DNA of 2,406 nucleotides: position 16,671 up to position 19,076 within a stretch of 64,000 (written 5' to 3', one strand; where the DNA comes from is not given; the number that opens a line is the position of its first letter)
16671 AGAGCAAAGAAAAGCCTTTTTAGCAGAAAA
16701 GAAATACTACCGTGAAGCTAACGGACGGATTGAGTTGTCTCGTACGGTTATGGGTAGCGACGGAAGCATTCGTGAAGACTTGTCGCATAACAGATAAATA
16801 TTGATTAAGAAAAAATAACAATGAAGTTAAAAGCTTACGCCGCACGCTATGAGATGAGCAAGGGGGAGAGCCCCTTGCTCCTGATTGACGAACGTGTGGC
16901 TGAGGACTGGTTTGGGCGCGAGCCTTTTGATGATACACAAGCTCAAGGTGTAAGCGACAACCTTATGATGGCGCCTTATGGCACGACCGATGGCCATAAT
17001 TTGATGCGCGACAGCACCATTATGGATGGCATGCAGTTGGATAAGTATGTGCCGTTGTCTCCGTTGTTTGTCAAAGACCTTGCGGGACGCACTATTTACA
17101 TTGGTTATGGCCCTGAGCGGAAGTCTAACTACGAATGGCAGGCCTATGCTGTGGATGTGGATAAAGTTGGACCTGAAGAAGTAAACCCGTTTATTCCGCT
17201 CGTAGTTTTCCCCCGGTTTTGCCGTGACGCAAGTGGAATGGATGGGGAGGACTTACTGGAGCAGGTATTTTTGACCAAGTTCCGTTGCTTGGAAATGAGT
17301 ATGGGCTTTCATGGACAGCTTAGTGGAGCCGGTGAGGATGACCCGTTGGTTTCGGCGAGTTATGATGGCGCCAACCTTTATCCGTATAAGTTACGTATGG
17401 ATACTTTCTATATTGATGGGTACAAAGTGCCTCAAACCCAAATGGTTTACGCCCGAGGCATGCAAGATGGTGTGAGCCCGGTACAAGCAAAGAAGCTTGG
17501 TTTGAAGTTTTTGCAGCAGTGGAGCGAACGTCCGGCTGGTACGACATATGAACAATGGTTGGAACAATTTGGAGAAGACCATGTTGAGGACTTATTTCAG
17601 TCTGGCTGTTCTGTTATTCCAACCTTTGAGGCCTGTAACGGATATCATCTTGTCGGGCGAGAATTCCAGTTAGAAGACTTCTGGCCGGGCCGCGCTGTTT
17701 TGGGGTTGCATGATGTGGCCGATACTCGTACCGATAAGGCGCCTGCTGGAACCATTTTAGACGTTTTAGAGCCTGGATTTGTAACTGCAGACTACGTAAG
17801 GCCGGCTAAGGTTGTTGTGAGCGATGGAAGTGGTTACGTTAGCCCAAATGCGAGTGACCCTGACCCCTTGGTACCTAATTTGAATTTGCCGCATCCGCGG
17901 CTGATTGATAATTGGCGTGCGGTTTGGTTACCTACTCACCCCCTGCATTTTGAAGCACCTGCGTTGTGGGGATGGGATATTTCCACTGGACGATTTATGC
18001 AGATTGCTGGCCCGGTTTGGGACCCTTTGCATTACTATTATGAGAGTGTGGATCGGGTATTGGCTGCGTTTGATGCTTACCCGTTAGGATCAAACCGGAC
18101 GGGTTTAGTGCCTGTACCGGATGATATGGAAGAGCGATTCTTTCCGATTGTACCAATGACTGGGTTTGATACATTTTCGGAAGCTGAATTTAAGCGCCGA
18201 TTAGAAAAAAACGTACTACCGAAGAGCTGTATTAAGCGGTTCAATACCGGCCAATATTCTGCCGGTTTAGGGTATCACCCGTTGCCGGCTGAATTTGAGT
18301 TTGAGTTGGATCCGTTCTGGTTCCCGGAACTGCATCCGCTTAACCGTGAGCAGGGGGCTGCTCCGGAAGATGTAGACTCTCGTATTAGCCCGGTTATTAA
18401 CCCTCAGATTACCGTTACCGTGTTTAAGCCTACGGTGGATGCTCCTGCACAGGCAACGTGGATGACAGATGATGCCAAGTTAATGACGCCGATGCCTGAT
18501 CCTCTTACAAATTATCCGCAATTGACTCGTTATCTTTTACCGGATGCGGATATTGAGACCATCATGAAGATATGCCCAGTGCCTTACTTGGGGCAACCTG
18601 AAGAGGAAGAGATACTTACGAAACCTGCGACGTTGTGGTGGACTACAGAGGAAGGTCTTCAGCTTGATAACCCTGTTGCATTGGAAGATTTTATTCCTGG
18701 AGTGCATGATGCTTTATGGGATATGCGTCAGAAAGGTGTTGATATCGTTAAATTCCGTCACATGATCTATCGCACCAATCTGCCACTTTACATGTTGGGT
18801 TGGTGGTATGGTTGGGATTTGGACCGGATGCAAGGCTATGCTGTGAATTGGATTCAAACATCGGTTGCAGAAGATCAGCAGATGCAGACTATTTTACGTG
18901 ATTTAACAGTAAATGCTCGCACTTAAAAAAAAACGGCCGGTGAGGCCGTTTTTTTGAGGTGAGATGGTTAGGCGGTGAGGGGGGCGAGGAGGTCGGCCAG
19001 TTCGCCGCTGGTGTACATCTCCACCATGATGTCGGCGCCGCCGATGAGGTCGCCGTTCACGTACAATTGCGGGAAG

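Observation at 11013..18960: Low-GC 7.7-kb two-gene module between tRNA-Ser and grxD: candidate undescribed system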

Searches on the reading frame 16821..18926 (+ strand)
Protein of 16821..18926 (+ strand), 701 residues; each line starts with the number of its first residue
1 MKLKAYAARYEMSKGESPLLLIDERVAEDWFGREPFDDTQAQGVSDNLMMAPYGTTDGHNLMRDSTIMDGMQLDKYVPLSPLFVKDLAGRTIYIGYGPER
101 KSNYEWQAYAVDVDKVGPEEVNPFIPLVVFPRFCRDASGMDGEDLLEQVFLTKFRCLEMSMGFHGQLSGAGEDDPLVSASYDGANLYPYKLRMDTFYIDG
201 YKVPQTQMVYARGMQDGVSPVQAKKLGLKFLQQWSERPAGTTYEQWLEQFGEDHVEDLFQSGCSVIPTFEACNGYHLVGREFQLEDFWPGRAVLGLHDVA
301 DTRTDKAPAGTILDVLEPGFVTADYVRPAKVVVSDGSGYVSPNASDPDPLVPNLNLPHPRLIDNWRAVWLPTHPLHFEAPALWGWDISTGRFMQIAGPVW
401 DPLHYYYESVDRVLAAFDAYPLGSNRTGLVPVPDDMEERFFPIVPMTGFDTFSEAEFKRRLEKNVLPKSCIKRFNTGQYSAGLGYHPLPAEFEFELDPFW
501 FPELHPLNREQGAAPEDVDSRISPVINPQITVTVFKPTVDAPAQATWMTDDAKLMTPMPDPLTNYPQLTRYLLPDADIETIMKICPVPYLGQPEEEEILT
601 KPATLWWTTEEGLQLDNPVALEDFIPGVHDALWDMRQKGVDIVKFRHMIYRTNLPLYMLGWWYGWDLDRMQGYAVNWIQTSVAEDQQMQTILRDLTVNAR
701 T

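Call 5: search_protein_families(library=pfam, proteins=[window:16821-18926:+], max_evalue=0.01)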
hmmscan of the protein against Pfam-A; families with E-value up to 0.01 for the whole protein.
window:16821-18926:+ (701 aa): 0 families

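Call 6: search_protein_families(library=ncbifam, proteins=[window:16821-18926:+], max_evalue=0.01)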
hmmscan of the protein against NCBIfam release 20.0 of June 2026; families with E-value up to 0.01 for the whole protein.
window:16821-18926:+ (701 aa): 0 families

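Call 7: search_protein_families(library=phrogs, proteins=[window:16821-18926:+], max_evalue=0.01)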
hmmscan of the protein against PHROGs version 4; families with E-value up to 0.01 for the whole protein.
window:16821-18926:+ (701 aa): 0 families

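Call 8: search_protein_families(library=padloc, proteins=[window:16821-18926:+], max_evalue=0.01)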
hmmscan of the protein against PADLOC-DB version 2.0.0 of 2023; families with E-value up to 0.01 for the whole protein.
window:16821-18926:+ (701 aa): 0 families

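Call 10: find_homologous_proteins(query=window:16821-18926:+)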
Query window:16821-18926:+ (701 aa): 187 proteins with E <= 0.001 among 8000 candidates; the best 120 are listed.
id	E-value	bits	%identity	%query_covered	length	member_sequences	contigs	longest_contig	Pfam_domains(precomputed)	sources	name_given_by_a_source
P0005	0.0e+0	1432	83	100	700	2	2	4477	-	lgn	-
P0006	0.0e+0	1298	77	99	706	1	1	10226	-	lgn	-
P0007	0.0e+0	1294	75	99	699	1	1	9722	-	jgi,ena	-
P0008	0.0e+0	1250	73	99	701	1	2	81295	-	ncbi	-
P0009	0.0e+0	1247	72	99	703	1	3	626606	-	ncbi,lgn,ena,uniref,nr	ncbi:MAG: hypothetical protein DI628_05720 [Blastochloris viridis]|uniref:Uncharacterized protein n=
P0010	0.0e+0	1209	74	97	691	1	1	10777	-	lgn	-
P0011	0.0e+0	1195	70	99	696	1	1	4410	-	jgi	jgi:hypothetical protein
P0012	0.0e+0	1084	63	99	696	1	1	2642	-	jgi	jgi:hypothetical protein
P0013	0.0e+0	1074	64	97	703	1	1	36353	-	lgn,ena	-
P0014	0.0e+0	1068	64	98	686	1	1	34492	-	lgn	-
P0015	0.0e+0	1065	63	98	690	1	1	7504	-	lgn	-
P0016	0.0e+0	1063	63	98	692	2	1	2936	-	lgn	-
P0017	0.0e+0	1059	63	97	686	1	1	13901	-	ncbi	-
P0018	0.0e+0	1038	64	95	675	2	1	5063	-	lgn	-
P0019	0.0e+0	1028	62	96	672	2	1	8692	-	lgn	-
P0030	5.9e-256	870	55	94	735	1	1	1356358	-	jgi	jgi:hypothetical protein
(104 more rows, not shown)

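Call 12: find_encoding_contigs(protein=P0009, flank=10000, max_places=3)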
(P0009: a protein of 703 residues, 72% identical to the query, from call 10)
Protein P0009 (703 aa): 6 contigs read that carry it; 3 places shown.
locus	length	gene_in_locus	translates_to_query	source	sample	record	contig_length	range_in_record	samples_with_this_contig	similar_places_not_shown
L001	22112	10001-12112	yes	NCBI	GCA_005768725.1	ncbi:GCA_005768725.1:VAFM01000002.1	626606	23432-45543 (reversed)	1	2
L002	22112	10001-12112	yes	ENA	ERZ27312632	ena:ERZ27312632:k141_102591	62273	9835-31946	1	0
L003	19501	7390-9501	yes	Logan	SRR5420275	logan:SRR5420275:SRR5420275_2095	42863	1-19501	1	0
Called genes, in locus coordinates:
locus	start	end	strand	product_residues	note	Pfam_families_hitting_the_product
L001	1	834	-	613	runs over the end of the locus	PF00664:ABC_membrane, PF00005:ABC_tran, PF02463:SMC_N (weak)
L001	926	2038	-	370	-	PF13609:Porin_4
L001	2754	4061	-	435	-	PF00989:PAS, PF08448:PAS_4, PF13426:PAS_9, PF08447:PAS_3, PF08448:PAS_4, PF08447:PAS_3, PF13426:PAS_9, PF00015:MCPsignal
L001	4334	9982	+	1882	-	-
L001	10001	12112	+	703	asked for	-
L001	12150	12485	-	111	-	PF00462:Glutaredoxin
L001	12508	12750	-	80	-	PF01722:BolA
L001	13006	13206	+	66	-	-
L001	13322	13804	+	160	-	PF00436:SSB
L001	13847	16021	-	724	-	PF01336:tRNA_anti-codon (weak), PF00270:DEAD, PF04851:ResIII, PF00271:Helicase_C, PF22590:Cas3-like_C_2 (weak), PF19833:RecG_dom3_C (faint)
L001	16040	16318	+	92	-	PF03937:Sdh5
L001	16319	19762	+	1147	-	PF17757:UvrB_inter, PF02559:CarD_TRCF_RID, PF00270:DEAD, PF04851:ResIII, PF00271:Helicase_C, PF03461:TRCF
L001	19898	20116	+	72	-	-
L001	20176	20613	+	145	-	-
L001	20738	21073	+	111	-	-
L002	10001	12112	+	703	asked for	-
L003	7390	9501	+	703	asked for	-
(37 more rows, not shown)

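Call 13: find_encoding_contigs(protein=P0030, flank=10000, max_places=2)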
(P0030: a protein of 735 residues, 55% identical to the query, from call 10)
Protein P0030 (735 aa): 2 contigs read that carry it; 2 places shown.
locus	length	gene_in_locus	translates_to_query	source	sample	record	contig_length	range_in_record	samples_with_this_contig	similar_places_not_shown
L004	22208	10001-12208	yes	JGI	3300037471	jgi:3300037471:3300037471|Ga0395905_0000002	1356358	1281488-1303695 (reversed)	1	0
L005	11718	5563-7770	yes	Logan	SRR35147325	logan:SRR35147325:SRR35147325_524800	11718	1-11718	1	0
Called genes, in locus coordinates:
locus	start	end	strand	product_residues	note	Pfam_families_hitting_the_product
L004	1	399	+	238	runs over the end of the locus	PF04402:SIMPL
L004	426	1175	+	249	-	PF04402:SIMPL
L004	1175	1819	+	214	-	PF01863:YgjP-like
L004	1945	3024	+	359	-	-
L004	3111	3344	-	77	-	PF00313:CSD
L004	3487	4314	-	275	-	PF01218:Coprogen_oxidas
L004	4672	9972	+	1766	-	-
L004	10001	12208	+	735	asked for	-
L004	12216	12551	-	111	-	PF00462:Glutaredoxin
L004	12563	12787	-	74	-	PF01722:BolA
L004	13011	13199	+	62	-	-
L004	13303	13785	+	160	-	PF00436:SSB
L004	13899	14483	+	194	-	-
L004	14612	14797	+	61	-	-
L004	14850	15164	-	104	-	-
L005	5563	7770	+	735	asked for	-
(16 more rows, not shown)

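Call 16: search_solved_structures(query=A1, max_evalue=10)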
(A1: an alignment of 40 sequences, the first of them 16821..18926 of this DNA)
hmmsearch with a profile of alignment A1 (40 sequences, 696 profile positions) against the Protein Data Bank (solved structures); distinct sequences matched with E-value up to 10: 0.

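Call 17: find_related_loci(query=A1, collection=genome_contigs, flank=10000)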
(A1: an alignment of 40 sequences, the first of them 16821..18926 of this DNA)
Query A1 (701 aa) in genome_contigs; peptide patterns used: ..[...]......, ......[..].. (x = any residue, [..] = any of these).
54 stretches matched a pattern; 43 encode a relative of the query (tblastn E <= 1e-3); 43 distinct loci.
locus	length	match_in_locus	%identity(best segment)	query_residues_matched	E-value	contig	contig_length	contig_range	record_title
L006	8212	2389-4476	72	1-693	0e+0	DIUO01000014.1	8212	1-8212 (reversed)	MAG TPA_asm: Proteobacteria bacterium UBA6156 UBA6156_contig_99830, whole genome shotgun sequence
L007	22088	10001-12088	72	1-693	0e+0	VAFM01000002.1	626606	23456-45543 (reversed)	MAG: Blastochloris viridis isolate S2_018_000_R2_106 S2_018_000_R2_scaffold_3, whole genome shotgun sequence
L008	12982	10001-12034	63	1-681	0e+0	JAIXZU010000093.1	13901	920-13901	MAG: Alphaproteobacteria bacterium isolate D8_MAG_00060 pond_D8_MAG_00060_000000000049, whole genome shotgun sequence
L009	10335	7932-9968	61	1-681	0e+0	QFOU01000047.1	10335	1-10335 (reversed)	MAG: Pseudomonas fluorescens isolate S2_006_000_R2_63 S2_006_000_R2_scaffold_4564, whole genome shotgun sequence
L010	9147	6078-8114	64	1-685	0e+0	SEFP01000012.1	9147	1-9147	MAG: Sphingobacteriales bacterium isolate PMG_148 scaffold_14401, whole genome shotgun sequence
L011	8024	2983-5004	53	5-679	0e+0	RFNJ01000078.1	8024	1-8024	MAG: Proteobacteria bacterium isolate LLD_154 Lanier.contig10778.8024bp, whole genome shotgun sequence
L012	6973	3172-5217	52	1-681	0e+0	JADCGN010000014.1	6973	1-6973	MAG: Alphaproteobacteria bacterium isolate M179S2SP2A29QC M179S2_14, whole genome shotgun sequence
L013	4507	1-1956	51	37-684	0e+0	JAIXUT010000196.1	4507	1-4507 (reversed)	MAG: Alphaproteobacteria bacterium isolate D1_MAG_00039 pond_D1_MAG_00039_000000000095, whole genome shotgun sequence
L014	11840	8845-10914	48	1-687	0e+0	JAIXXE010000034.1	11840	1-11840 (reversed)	MAG: Alphaproteobacteria bacterium isolate D4_MAG_00043 pond_D4_MAG_00043_000000000016, whole genome shotgun sequence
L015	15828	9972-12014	45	1-693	0e+0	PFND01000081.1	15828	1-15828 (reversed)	MAG: Alphaproteobacteria bacterium CG_4_10_14_0_8_um_filter_53_9 CG_4_10_14_0.8_um_filter_scaffold_2043_c, whole genome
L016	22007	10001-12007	48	2-681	0e+0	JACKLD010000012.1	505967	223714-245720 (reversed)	MAG: Pseudomonadaceae bacterium isolate HK-STAS-PROT-82 HK-STAS-PROT-82_12, whole genome shotgun sequence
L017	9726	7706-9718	46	2-677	0e+0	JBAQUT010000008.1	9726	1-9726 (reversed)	MAG: Alphaproteobacteria bacterium isolate MFD03283_ilm_asm_bin39 k127_41610, whole genome shotgun sequence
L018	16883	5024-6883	49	58-690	0e+0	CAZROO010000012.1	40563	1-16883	MAG TPA_asm: uncultured Pseudomonadales bacterium isolate SRP263991_co5_643 genome assembly, contig: NODE_2030_length_40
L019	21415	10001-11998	46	1-677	0e+0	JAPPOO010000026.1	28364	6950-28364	MAG: Alphaproteobacteria bacterium isolate SB9153_S2_bin_2 NODE_223_length_28364_cov_17.7771, whole genome shotgun seque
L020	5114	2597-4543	46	2-665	0e+0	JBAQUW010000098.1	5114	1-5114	MAG: Alphaproteobacteria bacterium isolate MFD03283_ilm_asm_bin13 k127_130649, whole genome shotgun sequence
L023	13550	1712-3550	41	58-701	3e-146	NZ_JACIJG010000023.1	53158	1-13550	Brucella daejeonensis strain DSM 26944 Ga0373340_23, whole genome shotgun sequence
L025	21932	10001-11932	38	2-670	1e-143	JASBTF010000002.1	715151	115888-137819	MAG: Pseudomonadota bacterium isolate BWSM_27 k141_1340323, whole genome shotgun sequence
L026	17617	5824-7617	39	58-688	2e-143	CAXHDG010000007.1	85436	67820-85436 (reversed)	MAG TPA_asm: uncultured Magnetococcales bacterium isolate SRR12480076_binner123_Refined_1 genome assembly, contig: ERZ98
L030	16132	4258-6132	36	2-662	7e-134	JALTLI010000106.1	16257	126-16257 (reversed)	MAG: Alphaproteobacteria bacterium isolate S139_metabat1_scaf2bin.009 S139_NODE_3072_length_16257_cov_2.796342, whole ge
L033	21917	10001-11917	36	1-670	5e-126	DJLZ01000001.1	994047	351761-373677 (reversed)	MAG TPA_asm: Proteobacteria bacterium UBA6503 UBA6503_contig_9, whole genome shotgun sequence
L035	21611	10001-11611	40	3-573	8e-125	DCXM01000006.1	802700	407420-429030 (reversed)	MAG TPA_asm: Proteobacteria bacterium UBA2136 UBA2136_contig_480, whole genome shotgun sequence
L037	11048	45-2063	33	1-687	2e-115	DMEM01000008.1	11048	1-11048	MAG TPA_asm: Alphaproteobacteria bacterium isolate UBA12223 contig_990, whole genome shotgun sequence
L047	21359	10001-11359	35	36-509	2e-75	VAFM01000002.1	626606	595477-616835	MAG: Blastochloris viridis isolate S2_018_000_R2_106 S2_018_000_R2_scaffold_3, whole genome shotgun sequence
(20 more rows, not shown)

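Call 21: search_protein_families(library=pfam, proteins=[L047:2183-4129:+, L047:5527-7812:+, L047:7823-9748:+, L047:9866-12067:+, L047:12074-13525:+, L047:13541-13996:+, L047:14058-16655:+, L047:16802-19420:+, L047:19515-20408:+, L047:90-2273:-], max_evalue=0.001)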
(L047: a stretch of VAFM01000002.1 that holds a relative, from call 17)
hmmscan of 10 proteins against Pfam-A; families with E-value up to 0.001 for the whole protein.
L047:2183-4129:+ (648 aa): 3 families
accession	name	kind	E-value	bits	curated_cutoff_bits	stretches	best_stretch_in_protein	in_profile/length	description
PF00580.27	UvrD-helicase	-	9.7e-07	29.2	23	1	49-267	3-255/271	UvrD/REP helicase N-terminal domain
PF13361.12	UvrD_C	-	2.8e-05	24.2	25.6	0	577-625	300-348/350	UvrD-like helicase C-terminal domain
PF13245.12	AAA_19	-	8.8e-05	23.1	25.1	1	61-261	14-127/134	AAA domain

L047:5527-7812:+ (761 aa): 2 families
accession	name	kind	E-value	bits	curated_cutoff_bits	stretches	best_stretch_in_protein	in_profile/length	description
PF12802.13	MarR_2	-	6e-05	23.6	27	0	236-270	17-52/61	MarR family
PF13545.12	HTH_Crp_2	-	0.00011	22.6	27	0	483-502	20-39/70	Crp-like helix-turn-helix domain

L047:7823-9748:+ (641 aa): 0 families

L047:9866-12067:+ (733 aa): 0 families

L047:12074-13525:+ (483 aa): 1 family
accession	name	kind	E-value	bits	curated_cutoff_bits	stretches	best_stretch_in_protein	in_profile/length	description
PF03743.19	TrbI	-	1.2e-09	38.7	35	1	254-449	6-187/188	Bacterial conjugation TrbI-like protein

L047:13541-13996:+ (151 aa): 0 families

L047:14058-16655:+ (865 aa): 3 families
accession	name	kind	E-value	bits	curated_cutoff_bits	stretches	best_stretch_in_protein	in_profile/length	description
PF19044.6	P-loop_TraG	-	3.4e-13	49.5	25.8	1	474-786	23-347/413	TraG P-loop domain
PF11130.14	TraC_F_IV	-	6.4e-09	35.7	28.1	1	298-412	255-374/375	TraC protein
PF12846.13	AAA_10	-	5.9e-05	22.7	27.5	0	665-748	217-296/362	AAA-like domain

L047:16802-19420:+ (872 aa): 0 families

L047:19515-20408:+ (297 aa): 0 families

L047:90-2273:- (727 aa): 0 families

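Call 22: search_protein_families(library=pfam, proteins=[L023:107-850:+, L023:854-1522:+, L023:1541-3607:+, L023:3740-4309:-, L023:4368-6407:+, L023:6912-8387:-, L023:8367-9035:+, L023:8803-9486:+, L023:10046-10612:+, L023:11030-11926:+], max_evalue=0.001)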
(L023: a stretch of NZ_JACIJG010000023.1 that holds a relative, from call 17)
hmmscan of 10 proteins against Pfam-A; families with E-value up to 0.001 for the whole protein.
L023:107-850:+ (247 aa): 0 families

L023:854-1522:+ (222 aa): 0 families

L023:1541-3607:+ (688 aa): 0 families

L023:3740-4309:- (189 aa): 0 families

L023:4368-6407:+ (679 aa): 0 families

L023:6912-8387:- (491 aa): 0 families

L023:8367-9035:+ (222 aa): 0 families

L023:8803-9486:+ (227 aa): 0 families

L023:10046-10612:+ (188 aa): 1 family
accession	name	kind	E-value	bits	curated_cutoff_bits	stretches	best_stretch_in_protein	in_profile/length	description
PF00239.26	Resolvase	-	3.6e-46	157.3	23.3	1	3-136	2-144/145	Resolvase, N terminal domain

L023:11030-11926:+ (298 aa): 2 families
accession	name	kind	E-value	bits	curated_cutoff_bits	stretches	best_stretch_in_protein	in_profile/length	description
PF18818.7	MPTase-PolyVal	-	8.7e-47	158.8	27.5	1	153-284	1-125/126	Zincin-like metallopeptidase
PF08401.16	ArdcN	-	8.5e-37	126.5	22.6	1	12-129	2-123/123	N-terminal domain of anti-restriction factor ArdC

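Call 28: predict_structure(alignment_id=A1)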
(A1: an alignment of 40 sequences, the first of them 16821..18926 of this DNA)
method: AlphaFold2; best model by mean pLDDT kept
length: 701 residues; sequences in the alignment: 40
mean_pLDDT: 92.7   pTM: 0.92
mean pLDDT of the five models: 92.7, 92.6, 92.0, 91.8, 91.6
residues with pLDDT >= 90: 598; 70-90: 86; 50-70: 15; < 50: 2
segments of 3 or more residues with pLDDT < 50: none
pLDDT, mean of each block of 10 residues (from residue 1): 92 92 92 91 92 93 93 92 98 93 92 85 94 94 96 95 92 90 96 97 98 92 96 95 93 94 95 94 92 96 95 96 96 94 95 97 97 97 95 98 97 95 79 92 97 96 93 93 95 93 93 94 95 96 94 94 94 87 89 89 91 92 92 96 96 92 93 88 70 63 43
secondary structure, 60 per line:
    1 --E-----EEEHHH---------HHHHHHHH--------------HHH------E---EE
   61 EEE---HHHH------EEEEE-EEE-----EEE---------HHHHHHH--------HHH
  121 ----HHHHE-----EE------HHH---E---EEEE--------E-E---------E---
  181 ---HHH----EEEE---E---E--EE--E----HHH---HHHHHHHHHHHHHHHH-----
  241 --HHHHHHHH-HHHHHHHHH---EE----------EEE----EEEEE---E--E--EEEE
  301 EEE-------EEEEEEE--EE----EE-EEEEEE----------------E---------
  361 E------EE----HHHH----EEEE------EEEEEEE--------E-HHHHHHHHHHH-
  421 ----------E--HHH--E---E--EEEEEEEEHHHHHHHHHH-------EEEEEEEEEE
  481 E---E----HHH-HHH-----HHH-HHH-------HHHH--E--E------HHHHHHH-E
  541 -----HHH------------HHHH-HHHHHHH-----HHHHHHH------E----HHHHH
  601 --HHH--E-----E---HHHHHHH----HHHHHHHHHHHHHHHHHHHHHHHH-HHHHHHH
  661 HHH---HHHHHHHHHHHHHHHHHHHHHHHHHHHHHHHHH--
elements in order (helices of 4 or more, strands of 3 or more residues): E9-11 H24-31 E59-63 H67-70 E77-81 E83-85 E91-93 H103-109 H125-128 E153-156 E191-194 H220-235 H243-250 H252-260 E276-278 E283-287 E297-303 E311-317 E329-334 H374-377 E382-385 E392-398 H409-419 E446-453 H454-463 E471-481 H516-519 H532-538 H561-564 H566-572 H578-584 H596-600 H618-624 H629-652 H654-663 H667-699
